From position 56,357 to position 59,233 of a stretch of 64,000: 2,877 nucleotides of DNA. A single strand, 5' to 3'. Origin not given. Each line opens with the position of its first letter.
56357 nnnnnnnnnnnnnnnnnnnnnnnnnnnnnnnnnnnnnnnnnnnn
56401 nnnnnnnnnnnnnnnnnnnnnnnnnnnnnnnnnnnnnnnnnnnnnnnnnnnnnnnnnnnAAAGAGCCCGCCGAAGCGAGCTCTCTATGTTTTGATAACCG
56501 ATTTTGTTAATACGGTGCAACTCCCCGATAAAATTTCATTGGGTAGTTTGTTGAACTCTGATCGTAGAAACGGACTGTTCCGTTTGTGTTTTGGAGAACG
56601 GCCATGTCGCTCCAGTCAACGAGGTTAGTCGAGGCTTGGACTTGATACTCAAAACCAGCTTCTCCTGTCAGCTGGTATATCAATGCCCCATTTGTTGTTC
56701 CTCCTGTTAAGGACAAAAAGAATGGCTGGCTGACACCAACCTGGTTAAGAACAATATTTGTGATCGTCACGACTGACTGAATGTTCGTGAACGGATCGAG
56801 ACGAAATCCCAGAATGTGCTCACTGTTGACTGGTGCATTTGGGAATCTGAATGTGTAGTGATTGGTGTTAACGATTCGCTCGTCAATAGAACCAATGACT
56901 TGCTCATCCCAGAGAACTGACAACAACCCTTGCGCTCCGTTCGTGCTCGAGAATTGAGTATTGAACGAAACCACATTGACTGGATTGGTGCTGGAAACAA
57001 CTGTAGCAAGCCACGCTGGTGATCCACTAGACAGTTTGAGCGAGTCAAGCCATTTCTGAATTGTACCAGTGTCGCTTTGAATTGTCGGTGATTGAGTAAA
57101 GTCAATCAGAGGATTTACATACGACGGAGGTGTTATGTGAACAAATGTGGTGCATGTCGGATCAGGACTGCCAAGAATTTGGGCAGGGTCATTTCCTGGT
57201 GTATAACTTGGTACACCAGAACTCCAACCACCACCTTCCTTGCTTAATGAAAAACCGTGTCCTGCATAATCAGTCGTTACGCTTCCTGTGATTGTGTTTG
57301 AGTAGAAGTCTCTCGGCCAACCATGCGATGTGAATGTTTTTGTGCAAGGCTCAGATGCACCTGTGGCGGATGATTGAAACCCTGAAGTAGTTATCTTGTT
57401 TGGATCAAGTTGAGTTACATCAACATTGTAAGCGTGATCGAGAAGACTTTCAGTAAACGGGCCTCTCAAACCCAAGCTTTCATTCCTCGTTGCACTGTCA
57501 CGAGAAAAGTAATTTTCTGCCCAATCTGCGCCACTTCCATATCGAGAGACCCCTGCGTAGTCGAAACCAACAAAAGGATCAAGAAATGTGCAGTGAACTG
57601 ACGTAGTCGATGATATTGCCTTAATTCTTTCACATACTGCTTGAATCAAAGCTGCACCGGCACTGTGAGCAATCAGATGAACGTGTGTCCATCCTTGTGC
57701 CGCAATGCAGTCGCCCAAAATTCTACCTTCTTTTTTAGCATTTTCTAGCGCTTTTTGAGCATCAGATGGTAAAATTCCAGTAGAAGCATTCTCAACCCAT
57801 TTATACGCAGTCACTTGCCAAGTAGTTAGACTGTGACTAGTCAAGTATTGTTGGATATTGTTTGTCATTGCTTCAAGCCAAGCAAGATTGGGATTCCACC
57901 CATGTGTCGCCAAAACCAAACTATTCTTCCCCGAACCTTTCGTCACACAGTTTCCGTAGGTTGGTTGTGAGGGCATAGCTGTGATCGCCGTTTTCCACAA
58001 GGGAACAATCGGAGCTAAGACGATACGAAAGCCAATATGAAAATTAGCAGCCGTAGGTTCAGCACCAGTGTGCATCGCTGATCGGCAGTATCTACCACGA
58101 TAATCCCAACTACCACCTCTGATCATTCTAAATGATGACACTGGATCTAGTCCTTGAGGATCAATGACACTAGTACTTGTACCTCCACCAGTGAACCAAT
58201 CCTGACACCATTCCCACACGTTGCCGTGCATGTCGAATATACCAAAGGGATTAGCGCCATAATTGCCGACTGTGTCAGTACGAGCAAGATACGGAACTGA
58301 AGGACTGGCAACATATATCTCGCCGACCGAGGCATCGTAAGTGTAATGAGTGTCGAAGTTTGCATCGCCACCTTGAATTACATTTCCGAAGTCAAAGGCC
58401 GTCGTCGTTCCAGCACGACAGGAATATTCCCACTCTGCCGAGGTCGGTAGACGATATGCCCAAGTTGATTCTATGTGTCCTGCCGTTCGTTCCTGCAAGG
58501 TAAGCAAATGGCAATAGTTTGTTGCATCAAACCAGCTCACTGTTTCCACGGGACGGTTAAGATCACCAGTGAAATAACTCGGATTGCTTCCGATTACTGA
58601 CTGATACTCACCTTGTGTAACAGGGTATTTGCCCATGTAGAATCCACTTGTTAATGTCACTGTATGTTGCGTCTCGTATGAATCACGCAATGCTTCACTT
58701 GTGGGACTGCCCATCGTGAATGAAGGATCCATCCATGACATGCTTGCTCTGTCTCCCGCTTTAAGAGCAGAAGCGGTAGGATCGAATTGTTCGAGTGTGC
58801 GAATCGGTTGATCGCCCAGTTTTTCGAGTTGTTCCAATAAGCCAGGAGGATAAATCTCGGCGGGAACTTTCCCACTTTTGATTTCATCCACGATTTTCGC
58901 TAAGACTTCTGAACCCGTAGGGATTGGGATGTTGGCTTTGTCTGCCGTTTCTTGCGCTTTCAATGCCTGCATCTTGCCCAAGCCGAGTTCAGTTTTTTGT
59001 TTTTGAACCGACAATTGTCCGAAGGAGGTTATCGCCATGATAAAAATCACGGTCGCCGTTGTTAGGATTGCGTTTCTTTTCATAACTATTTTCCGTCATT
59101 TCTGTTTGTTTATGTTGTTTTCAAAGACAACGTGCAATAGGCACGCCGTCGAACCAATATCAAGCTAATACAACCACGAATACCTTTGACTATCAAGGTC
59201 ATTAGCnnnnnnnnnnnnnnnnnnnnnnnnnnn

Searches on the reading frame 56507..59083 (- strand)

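Call 74: search_protein_families(library=pfam, proteins=[window:56507-59083:-], max_evalue=0.001)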
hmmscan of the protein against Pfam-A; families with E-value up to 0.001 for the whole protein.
window:56507-59083:- (858 aa): 1 family
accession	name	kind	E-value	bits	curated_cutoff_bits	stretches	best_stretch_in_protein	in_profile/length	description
PF03781.23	FGE-sulfatase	-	7.7e-41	140.9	23.3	1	121-355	12-254/255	Sulfatase-modifying factor enzyme 1-like domain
